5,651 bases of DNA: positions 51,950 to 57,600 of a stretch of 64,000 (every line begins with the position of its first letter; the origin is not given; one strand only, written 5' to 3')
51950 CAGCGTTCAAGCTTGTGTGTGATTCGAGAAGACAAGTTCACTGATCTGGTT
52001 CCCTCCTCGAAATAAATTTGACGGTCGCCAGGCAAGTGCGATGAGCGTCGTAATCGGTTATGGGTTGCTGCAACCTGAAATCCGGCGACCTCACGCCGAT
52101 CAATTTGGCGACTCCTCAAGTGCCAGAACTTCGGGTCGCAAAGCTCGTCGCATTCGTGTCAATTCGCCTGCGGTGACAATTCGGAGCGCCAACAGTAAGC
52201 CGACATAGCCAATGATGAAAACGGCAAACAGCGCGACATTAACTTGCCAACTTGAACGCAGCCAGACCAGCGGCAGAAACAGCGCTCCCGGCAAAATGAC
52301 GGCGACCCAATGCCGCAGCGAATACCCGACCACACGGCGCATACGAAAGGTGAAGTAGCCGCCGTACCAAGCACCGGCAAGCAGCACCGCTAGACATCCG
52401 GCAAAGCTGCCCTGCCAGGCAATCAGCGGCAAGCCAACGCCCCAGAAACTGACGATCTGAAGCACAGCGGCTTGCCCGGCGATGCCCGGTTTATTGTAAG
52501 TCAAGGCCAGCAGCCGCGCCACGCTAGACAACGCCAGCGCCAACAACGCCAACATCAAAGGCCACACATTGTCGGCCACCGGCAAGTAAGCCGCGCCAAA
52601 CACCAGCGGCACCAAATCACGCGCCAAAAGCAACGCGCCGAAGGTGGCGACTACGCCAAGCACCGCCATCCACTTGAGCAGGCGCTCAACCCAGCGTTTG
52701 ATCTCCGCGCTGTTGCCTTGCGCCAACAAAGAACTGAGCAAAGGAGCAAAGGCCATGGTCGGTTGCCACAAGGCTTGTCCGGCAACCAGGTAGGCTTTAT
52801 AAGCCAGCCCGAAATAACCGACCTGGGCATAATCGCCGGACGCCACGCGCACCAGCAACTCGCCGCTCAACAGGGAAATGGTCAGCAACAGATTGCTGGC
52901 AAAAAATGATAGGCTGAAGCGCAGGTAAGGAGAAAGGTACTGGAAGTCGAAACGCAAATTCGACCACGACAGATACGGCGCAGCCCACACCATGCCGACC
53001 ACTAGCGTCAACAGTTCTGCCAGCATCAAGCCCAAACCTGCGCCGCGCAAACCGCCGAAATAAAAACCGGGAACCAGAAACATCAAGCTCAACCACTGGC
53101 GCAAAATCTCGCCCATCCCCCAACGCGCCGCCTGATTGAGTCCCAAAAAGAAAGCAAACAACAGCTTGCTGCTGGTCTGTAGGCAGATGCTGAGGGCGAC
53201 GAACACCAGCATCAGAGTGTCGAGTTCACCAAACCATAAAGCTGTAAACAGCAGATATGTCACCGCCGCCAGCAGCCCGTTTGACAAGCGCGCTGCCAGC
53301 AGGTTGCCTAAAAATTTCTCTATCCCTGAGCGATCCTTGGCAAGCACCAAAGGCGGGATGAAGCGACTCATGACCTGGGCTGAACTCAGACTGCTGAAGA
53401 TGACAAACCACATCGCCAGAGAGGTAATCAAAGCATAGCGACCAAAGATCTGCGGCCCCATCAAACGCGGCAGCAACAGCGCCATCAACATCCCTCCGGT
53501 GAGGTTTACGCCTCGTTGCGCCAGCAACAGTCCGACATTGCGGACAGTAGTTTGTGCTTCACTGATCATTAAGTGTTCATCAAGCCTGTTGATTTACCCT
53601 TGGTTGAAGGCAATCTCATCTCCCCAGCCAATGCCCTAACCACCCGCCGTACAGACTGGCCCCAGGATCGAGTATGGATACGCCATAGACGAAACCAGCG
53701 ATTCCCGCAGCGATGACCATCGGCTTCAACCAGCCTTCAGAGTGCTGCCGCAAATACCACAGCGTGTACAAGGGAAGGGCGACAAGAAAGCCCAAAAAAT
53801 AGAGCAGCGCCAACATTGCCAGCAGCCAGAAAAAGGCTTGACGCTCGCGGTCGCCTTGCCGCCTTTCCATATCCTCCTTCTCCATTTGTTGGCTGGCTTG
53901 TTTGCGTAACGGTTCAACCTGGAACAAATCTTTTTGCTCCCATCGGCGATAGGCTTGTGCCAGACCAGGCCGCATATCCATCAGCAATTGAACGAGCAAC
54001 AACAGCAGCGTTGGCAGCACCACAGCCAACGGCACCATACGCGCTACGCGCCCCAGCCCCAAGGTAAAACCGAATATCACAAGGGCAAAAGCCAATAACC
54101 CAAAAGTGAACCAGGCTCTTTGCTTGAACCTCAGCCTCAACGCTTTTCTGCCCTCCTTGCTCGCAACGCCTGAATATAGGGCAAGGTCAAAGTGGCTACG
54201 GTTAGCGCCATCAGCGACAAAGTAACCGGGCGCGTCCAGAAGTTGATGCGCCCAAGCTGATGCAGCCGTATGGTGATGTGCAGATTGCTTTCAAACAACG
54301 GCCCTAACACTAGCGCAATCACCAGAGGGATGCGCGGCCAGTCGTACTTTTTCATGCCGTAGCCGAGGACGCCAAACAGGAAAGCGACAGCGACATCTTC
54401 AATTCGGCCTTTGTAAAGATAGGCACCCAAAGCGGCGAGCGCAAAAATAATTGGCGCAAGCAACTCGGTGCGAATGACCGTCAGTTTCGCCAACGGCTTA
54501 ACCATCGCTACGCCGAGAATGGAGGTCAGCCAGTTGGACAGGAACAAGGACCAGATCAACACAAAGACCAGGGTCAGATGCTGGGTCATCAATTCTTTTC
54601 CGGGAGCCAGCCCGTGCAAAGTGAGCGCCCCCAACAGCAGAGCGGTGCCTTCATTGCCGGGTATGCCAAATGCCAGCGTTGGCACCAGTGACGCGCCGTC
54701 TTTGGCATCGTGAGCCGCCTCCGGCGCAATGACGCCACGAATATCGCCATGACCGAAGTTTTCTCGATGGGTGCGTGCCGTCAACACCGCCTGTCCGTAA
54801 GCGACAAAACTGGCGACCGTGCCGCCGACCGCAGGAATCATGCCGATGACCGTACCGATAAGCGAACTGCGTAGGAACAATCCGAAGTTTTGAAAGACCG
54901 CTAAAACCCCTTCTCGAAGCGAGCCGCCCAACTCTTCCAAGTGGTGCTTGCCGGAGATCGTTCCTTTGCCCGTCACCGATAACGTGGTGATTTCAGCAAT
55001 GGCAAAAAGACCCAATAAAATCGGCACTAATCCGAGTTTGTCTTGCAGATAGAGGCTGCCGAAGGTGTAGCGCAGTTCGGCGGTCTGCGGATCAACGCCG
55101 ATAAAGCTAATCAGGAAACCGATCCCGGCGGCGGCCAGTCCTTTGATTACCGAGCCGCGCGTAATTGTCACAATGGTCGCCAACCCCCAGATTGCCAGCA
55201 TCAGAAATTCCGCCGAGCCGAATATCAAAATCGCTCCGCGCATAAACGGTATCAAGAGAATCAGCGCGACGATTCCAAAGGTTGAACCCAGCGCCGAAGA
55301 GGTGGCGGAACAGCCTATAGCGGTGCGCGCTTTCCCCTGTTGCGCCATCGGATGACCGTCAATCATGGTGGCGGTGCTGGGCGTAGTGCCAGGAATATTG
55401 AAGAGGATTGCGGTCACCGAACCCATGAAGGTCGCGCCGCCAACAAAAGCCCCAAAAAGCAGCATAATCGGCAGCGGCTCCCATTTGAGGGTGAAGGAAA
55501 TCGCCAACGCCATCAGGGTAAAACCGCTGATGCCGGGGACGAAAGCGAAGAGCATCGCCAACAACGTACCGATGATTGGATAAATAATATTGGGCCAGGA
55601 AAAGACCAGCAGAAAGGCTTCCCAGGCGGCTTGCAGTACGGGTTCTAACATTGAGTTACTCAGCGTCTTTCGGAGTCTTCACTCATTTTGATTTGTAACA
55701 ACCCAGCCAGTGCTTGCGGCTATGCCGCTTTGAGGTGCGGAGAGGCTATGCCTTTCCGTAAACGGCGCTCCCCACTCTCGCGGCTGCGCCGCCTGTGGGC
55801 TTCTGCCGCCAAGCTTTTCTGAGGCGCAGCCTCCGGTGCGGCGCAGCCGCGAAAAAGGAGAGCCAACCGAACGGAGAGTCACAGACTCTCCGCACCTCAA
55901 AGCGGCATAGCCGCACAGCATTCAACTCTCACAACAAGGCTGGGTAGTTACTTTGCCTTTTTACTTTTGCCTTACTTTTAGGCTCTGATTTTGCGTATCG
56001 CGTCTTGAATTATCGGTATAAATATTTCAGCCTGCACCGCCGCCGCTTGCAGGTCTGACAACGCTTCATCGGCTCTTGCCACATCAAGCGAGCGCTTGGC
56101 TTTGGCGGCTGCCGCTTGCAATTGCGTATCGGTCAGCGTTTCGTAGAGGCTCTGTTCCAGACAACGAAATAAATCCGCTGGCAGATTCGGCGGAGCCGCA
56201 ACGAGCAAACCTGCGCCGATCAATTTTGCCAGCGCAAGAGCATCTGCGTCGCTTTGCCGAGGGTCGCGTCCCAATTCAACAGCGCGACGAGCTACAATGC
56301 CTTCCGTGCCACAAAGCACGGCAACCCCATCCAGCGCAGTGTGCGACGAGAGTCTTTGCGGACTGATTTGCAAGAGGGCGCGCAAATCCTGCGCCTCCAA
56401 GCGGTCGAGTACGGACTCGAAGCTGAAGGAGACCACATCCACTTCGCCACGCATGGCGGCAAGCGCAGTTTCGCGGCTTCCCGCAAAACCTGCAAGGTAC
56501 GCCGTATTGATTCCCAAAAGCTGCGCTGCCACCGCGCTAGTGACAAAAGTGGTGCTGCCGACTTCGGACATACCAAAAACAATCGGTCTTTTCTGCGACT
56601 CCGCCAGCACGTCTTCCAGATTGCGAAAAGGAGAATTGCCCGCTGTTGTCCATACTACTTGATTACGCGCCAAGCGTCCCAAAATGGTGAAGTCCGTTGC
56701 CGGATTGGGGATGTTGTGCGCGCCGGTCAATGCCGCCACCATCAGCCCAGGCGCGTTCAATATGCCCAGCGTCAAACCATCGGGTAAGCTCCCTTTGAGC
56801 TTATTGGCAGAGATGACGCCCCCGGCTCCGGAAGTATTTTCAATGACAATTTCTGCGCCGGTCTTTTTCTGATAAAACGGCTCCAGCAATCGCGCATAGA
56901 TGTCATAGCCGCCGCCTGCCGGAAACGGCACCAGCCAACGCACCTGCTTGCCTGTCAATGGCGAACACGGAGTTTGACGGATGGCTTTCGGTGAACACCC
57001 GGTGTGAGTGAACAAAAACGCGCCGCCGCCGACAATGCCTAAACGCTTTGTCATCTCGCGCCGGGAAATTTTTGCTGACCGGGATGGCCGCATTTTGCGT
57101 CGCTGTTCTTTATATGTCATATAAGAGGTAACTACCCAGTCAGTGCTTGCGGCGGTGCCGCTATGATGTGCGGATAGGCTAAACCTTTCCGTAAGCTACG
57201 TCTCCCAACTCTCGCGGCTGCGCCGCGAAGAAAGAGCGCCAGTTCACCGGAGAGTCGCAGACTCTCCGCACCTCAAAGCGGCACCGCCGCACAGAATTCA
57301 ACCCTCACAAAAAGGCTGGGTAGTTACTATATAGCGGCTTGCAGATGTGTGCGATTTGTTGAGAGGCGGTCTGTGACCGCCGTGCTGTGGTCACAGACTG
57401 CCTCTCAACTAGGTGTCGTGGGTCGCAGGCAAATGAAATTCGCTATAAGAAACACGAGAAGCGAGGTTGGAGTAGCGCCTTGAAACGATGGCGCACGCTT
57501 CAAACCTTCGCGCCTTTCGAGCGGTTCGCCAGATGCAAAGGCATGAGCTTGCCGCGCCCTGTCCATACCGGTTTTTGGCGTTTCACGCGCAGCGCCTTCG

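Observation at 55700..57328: ~200-250-bp palindromic MITE-like element in three copies; two direct copies bracket tctC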

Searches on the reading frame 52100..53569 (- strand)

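Call 21: search_protein_families(library=pfam, proteins=[window:52100-53569:-])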
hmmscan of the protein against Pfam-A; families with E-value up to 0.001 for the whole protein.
window:52100-53569:- (489 aa): 2 families
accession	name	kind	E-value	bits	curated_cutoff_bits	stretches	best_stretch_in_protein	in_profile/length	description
PF13440.11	Polysacc_synt_3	-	9.4e-10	38.6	23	1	183-332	147-292/293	Polysaccharide biosynthesis protein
PF01943.22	Polysacc_synt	-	2.5e-08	34.1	28.2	1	9-281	2-273/274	Polysaccharide biosynthesis protein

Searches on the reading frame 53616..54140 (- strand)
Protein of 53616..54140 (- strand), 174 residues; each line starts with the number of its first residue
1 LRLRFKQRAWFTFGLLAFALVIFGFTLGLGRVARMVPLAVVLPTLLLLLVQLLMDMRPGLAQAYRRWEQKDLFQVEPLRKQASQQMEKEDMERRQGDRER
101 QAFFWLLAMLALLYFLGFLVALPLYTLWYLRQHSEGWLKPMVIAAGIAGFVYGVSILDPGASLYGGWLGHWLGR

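Call 21: search_protein_families(library=pfam, proteins=[window:53616-54140:-])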
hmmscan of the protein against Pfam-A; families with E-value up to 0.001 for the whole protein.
window:53616-54140:- (174 aa): 1 family
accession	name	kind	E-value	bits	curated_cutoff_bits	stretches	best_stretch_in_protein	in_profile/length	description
PF07331.16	TctB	-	3.4e-08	34.2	29.1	1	15-154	7-127/137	Tripartite tricarboxylate transporter TctB family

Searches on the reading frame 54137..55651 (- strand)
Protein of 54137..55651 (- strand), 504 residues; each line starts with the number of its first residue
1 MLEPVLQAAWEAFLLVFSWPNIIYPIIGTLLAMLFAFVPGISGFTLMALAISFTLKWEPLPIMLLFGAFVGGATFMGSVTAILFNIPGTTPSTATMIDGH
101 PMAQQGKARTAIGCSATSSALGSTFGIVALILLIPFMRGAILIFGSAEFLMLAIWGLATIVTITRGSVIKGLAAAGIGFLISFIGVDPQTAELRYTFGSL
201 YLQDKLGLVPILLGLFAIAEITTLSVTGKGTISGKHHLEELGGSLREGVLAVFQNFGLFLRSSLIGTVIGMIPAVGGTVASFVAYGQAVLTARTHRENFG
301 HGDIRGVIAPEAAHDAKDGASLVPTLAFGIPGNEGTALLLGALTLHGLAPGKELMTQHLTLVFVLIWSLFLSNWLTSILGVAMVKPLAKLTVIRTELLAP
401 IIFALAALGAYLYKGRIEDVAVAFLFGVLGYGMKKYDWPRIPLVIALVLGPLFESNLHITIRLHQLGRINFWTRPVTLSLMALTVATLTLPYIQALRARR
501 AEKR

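Call 21: search_protein_families(library=pfam, proteins=[window:54137-55651:-])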
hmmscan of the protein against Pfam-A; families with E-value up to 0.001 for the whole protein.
window:54137-55651:- (504 aa): 1 family
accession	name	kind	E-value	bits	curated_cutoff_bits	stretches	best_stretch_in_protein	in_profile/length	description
PF01970.21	TctA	-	4.9e-118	394.9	28.9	1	23-445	2-423/423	Tripartite tricarboxylate transporter TctA family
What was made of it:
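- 53616..55651 (-): tctA (54137-55651) and tctB (53616-54140), downstream of copy 1 in the same operon. call 21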

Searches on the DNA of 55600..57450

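Call 40: search_rna_families(source=window, start=55600, end=57450, threshold=evalue, max_evalue=1)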
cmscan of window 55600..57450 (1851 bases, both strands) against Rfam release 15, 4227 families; matches with E-value up to 1: 2.
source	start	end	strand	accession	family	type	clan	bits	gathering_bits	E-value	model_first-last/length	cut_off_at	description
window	55735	55895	-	RF03927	MIR538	Gene; miRNA;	-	38.9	100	4.5e-06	1-160/160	no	MIR538 microRNA precursor family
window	57359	57409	+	RF03982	mir-4865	Gene; miRNA;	-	22.1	100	0.31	1-84/84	no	mir-4865 microRNA precursor family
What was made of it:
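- On Described RNA family (Rfam): Only spurious sub-threshold miRNA-model hits appear (call 40).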

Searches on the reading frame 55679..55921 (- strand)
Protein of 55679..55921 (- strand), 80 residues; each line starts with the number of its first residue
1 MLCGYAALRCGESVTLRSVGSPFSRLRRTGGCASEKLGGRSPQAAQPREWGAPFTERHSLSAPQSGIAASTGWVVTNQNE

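Call 21: search_protein_families(library=pfam, proteins=[window:55679-55921:-])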
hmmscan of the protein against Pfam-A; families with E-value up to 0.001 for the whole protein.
window:55679-55921:- (80 aa): 0 families
